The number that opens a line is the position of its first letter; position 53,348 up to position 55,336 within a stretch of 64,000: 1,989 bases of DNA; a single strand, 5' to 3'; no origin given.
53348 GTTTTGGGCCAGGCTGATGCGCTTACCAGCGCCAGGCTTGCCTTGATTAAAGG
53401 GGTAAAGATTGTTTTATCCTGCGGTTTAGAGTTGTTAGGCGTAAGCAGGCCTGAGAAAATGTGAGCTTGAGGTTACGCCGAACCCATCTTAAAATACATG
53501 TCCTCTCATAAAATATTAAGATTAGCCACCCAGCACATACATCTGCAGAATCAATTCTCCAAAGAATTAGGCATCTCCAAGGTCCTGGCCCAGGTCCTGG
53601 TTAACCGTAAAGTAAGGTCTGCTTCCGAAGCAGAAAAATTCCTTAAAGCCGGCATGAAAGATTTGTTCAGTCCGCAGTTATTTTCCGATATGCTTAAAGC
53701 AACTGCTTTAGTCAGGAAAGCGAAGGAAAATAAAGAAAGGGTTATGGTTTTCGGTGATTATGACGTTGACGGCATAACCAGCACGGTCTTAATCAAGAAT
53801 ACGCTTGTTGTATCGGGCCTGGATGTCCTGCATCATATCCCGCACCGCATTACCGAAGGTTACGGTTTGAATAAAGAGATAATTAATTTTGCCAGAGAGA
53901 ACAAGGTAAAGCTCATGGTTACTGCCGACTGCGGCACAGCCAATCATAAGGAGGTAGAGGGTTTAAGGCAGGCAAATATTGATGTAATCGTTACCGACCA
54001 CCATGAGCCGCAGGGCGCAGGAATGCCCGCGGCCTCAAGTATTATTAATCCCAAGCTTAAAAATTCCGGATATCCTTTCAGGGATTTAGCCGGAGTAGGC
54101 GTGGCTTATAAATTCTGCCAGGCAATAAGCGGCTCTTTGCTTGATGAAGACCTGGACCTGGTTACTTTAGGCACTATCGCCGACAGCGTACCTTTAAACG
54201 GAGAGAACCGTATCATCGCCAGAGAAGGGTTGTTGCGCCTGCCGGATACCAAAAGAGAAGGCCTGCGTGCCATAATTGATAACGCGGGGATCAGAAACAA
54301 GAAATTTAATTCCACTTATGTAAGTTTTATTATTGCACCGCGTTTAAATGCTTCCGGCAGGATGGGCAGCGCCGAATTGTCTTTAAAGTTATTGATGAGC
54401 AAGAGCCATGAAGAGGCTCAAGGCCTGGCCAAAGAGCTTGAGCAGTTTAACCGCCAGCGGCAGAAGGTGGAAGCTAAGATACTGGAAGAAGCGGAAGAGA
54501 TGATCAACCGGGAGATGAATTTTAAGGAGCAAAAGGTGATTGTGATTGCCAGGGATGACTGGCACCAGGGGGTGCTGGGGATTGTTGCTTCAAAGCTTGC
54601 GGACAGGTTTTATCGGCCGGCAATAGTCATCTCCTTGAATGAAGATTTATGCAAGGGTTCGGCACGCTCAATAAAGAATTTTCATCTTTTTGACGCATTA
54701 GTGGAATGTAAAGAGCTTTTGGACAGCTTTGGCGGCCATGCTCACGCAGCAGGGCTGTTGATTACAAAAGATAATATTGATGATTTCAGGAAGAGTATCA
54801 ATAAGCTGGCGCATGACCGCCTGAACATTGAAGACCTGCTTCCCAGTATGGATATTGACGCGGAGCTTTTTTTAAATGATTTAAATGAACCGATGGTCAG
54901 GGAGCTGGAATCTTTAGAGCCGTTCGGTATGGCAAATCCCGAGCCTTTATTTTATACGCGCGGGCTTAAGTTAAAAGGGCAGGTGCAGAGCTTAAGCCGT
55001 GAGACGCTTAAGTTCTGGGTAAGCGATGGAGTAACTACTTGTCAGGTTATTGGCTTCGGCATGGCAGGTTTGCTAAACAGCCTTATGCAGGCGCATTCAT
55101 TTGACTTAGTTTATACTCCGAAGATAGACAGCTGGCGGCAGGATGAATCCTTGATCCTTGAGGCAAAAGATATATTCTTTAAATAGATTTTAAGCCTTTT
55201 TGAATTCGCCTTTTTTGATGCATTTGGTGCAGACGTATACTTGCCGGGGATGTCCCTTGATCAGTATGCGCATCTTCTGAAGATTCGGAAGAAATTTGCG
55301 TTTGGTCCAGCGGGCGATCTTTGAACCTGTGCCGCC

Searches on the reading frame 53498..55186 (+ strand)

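Call 20: search_protein_families(library=pfam, proteins=[window:53498-55186:+], max_evalue=0.00001)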
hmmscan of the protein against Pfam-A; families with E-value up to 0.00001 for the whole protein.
window:53498-55186:+ (562 aa): 3 families
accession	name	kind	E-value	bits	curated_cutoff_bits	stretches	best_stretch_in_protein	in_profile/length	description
PF17768.7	RecJ_OB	-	1.3e-23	83.5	27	1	453-558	1-107/107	RecJ OB domain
PF01368.27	DHH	-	1.3e-21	77.6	28.1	1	81-226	1-125/125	DHH family, N-terminal domain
PF02272.25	DHHA1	-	1.1e-18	68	25.9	1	345-438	2-100/102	DHHA1 domain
